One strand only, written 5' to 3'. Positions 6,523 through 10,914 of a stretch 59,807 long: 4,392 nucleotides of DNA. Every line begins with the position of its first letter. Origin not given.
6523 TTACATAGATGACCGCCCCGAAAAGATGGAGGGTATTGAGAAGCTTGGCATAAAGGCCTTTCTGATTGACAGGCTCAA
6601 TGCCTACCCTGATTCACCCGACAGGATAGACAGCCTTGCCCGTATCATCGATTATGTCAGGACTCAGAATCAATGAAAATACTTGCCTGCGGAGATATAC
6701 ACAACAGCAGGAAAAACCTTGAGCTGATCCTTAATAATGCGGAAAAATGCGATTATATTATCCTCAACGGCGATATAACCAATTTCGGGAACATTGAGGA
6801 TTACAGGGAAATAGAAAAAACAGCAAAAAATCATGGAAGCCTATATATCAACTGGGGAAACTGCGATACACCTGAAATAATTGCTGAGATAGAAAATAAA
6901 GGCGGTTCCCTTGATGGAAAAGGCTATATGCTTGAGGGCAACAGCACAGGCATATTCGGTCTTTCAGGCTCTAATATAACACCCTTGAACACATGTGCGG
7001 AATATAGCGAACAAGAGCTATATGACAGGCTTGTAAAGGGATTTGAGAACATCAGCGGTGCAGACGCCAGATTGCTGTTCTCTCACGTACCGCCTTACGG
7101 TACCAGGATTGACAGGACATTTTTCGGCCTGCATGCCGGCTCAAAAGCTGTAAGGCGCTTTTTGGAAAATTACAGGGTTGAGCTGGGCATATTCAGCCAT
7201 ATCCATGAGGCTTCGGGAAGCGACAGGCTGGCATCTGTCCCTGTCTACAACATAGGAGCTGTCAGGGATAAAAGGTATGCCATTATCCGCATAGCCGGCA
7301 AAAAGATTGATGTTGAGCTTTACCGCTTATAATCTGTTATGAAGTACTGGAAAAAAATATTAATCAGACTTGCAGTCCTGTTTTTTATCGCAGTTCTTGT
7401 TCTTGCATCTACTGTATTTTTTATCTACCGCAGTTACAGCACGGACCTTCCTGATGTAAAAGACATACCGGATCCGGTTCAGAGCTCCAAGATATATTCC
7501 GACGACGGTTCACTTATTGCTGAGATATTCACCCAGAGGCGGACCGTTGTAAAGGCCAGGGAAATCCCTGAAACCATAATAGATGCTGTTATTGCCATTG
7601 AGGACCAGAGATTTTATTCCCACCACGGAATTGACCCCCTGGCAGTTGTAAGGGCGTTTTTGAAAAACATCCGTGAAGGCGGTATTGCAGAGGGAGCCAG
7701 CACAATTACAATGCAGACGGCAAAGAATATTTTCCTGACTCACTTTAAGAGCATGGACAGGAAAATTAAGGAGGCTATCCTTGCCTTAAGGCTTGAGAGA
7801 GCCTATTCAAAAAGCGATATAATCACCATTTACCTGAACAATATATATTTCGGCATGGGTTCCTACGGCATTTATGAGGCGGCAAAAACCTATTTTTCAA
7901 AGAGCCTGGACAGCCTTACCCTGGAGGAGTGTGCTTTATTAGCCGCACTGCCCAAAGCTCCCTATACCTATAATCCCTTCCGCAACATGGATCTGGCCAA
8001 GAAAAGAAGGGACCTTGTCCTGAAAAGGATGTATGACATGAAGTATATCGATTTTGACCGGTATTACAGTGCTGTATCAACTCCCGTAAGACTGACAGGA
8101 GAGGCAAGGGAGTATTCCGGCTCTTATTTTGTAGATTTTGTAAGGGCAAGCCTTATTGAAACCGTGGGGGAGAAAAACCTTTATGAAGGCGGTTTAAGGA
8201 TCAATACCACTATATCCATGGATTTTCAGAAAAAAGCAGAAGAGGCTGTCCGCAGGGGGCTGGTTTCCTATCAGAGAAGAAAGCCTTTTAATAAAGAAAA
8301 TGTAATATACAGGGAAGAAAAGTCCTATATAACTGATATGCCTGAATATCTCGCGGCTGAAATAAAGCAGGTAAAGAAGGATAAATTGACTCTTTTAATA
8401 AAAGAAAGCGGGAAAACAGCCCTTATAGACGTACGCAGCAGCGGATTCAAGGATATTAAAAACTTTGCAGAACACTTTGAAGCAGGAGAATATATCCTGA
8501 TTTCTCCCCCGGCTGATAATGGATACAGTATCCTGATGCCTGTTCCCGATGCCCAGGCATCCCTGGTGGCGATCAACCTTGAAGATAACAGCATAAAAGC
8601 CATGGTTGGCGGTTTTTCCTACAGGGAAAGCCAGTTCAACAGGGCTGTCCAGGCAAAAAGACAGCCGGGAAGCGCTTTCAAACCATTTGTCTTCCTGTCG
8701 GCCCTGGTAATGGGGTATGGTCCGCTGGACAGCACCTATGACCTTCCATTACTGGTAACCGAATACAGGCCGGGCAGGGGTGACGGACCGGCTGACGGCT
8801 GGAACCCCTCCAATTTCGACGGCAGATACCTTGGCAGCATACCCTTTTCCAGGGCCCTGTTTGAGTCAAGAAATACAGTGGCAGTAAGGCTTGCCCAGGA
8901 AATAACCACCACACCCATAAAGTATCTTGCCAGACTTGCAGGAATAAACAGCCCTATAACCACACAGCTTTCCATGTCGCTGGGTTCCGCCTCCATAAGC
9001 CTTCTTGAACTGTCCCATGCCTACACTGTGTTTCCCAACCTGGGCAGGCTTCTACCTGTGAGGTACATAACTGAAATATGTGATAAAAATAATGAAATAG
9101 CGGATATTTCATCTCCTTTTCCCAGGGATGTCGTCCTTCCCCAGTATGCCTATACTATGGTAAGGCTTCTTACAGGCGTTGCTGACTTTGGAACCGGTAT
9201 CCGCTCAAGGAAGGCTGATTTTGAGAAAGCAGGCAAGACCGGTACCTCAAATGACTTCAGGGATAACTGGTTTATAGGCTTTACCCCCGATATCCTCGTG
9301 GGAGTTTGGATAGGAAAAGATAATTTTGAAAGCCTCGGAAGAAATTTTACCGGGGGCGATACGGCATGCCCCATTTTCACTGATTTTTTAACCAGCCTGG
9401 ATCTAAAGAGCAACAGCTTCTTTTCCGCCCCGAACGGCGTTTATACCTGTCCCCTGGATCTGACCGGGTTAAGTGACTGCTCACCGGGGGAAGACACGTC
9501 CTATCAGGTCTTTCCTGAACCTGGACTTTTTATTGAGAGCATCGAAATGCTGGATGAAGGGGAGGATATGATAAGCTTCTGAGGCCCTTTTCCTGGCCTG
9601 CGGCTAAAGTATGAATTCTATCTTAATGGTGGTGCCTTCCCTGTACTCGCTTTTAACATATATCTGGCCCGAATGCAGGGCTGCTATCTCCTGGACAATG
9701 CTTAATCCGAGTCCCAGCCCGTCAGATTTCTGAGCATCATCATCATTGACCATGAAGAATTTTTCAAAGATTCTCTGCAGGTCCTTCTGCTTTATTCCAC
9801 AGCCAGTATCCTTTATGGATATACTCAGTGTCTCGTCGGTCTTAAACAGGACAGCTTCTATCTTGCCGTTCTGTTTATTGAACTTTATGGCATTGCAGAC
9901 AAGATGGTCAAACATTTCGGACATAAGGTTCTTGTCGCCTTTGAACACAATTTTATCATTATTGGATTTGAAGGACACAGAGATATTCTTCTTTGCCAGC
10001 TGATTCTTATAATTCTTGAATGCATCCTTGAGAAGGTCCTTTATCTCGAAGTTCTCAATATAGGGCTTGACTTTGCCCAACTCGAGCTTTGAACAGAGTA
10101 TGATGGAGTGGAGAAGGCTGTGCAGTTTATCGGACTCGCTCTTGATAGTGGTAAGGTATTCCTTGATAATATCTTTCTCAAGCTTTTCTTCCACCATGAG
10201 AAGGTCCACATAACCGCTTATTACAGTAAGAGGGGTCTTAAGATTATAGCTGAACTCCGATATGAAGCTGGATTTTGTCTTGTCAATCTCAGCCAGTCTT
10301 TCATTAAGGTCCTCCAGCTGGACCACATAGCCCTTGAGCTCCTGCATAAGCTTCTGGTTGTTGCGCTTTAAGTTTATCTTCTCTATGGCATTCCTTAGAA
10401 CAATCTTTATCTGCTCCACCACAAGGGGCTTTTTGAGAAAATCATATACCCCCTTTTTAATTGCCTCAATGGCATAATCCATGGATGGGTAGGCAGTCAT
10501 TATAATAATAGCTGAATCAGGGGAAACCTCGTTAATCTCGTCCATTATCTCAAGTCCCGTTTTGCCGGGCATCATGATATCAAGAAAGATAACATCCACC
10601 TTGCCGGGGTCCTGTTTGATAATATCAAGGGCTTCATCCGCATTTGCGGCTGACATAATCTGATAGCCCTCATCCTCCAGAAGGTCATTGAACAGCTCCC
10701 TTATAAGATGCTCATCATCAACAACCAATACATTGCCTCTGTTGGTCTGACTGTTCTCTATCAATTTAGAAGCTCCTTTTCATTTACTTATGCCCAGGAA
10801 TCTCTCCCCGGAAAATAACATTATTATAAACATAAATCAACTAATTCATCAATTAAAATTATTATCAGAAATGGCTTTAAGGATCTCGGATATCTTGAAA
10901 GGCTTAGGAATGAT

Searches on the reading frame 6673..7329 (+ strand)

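Call 72: search_protein_families(library=pfam, proteins=[window:6673-7329:+], max_evalue=0.0001)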
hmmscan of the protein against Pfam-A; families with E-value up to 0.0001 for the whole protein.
window:6673-7329:+ (219 aa): 3 families
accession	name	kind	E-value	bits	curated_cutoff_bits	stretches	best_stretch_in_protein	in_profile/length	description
PF00149.33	Metallophos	-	2.2e-18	67.8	21.5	1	1-179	1-190/191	Calcineurin-like phosphoesterase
PF12850.12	Metallophos_2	-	1.2e-09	38.8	27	1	1-201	1-139/154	Calcineurin-like phosphoesterase superfamily domain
PF14582.11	Metallophos_3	-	8.9e-07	28.9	28.2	0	134-215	177-257/259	Metallophosphoesterase, calcineurin superfamily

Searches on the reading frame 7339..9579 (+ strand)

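Call 72: search_protein_families(library=pfam, proteins=[window:7339-9579:+], max_evalue=0.0001)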
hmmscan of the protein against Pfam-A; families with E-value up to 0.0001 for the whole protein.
window:7339-9579:+ (747 aa): 2 families
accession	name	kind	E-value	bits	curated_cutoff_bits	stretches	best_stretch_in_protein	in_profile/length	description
PF00912.28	Transgly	-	1.5e-66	223.7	27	1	57-231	2-177/178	Transglycosylase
PF00905.27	Transpeptidase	-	4.2e-20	72.6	22.1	1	408-682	2-296/299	Penicillin binding protein transpeptidase domain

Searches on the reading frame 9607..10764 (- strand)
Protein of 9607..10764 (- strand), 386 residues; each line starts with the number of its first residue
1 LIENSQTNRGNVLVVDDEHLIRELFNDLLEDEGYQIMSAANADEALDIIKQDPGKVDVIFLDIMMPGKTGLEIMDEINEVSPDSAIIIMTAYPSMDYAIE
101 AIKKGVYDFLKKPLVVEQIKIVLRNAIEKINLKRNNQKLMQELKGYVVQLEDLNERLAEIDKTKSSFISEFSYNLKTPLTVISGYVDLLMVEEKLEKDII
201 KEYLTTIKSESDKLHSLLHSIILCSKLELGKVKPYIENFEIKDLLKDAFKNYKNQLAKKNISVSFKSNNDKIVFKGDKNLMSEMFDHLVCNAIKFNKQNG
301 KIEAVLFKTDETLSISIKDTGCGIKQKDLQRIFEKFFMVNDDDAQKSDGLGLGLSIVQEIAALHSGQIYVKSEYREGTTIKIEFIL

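Call 72: search_protein_families(library=pfam, proteins=[window:9607-10764:-], max_evalue=0.0001)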
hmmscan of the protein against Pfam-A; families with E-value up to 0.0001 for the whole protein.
window:9607-10764:- (386 aa): 3 families
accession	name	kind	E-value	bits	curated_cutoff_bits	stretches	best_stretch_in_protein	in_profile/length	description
PF00072.30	Response_reg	-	7.3e-29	100.6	30.2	1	12-120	1-107/111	Response regulator receiver domain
PF02518.31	HATPase_c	-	2.7e-23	83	26.4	1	276-384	1-107/111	Histidine kinase-, DNA gyrase B-, and HSP90-like ATPase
PF00512.31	HisKA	-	7e-10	39.3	26.9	1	164-229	2-65/66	His Kinase A (phospho-acceptor) domain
